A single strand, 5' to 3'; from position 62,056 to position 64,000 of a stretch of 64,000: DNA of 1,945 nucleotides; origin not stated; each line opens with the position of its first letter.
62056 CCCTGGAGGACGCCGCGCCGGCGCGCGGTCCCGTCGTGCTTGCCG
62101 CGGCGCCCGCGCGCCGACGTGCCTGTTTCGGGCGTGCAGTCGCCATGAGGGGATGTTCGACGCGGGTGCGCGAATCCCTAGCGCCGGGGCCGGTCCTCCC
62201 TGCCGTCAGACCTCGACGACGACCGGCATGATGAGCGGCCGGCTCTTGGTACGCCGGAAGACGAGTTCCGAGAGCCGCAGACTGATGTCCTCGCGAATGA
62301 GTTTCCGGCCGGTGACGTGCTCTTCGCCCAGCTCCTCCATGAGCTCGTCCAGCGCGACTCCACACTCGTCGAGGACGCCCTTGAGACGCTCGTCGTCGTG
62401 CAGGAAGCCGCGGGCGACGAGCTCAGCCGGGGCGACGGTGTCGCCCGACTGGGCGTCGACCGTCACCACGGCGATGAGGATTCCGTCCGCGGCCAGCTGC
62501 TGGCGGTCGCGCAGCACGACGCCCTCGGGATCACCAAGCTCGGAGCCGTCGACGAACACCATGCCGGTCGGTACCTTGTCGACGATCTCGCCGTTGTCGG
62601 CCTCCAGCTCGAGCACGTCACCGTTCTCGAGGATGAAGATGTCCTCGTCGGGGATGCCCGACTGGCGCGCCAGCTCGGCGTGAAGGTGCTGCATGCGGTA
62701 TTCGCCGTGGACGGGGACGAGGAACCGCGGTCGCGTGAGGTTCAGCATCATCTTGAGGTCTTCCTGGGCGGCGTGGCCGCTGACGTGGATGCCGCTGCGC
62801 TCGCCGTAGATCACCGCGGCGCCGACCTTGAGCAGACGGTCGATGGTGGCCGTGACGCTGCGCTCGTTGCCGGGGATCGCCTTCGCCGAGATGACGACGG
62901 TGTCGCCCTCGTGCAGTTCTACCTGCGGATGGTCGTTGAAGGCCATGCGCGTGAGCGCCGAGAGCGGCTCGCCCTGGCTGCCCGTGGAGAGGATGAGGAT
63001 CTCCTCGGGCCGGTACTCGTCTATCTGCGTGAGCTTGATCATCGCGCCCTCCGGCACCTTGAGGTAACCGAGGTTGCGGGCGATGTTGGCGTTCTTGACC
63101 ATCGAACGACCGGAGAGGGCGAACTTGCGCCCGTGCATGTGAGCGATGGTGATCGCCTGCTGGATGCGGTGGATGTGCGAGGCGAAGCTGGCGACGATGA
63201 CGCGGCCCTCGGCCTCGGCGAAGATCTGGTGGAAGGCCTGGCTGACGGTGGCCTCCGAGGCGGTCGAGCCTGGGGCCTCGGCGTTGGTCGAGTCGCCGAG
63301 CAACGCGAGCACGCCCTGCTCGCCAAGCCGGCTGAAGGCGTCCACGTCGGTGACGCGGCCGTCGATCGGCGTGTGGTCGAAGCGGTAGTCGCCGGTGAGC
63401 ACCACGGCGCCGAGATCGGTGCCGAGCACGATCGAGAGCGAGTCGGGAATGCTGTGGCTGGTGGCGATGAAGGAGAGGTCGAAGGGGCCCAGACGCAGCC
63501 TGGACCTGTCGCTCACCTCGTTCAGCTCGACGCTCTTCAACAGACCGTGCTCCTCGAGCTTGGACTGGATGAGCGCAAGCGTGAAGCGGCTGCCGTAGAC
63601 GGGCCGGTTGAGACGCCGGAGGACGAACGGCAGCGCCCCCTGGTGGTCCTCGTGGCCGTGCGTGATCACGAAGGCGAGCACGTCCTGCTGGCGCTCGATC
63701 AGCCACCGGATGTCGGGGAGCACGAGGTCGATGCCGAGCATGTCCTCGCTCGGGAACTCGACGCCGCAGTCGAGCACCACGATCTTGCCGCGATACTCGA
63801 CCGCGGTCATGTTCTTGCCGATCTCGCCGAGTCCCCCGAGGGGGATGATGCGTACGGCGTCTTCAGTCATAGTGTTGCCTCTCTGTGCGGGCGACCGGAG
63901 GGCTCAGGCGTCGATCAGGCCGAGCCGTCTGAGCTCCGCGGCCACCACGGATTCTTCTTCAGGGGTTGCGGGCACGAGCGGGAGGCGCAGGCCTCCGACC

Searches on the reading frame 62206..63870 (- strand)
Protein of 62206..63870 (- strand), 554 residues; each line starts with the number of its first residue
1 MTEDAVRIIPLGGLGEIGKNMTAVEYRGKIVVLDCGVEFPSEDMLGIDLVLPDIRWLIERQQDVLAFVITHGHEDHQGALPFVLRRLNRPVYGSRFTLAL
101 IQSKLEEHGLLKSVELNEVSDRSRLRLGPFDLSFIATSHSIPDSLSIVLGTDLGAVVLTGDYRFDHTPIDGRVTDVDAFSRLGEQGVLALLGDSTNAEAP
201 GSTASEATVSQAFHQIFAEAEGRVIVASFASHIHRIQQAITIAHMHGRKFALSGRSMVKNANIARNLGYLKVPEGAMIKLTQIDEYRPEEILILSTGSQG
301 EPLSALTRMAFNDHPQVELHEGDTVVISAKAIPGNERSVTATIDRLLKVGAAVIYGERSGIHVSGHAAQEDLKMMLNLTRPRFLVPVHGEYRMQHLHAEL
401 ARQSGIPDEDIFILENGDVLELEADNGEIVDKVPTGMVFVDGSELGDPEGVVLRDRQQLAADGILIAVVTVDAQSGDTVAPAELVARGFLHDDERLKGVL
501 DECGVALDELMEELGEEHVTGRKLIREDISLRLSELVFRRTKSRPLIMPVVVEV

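Call 52: search_protein_families(library=pfam, proteins=[window:62206-63870:-], max_evalue=0.001)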
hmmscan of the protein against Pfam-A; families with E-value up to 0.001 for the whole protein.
window:62206-63870:- (554 aa): 5 families
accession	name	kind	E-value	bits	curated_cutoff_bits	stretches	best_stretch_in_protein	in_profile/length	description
PF22505.1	RNase_J_b_CASP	-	2.3e-49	166.8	27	1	221-346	1-126/126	Ribonuclease J, beta-CASP domain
PF17770.6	RNase_J_C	-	3.5e-20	73.3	23.8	1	452-554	1-102/102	Ribonuclease J C-terminal domain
PF07521.17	RMMBL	-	1.1e-12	48.1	21.6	1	362-406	13-58/63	Zn-dependent metallo-hydrolase RNA specificity domain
PF00753.33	Lactamase_B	-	3.1e-09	37.5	22.7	1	18-173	5-161/196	Metallo-beta-lactamase superfamily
PF12706.13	Lactamase_B_2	-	1.1e-06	28.8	27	1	55-177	23-158/200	Beta-lactamase superfamily domain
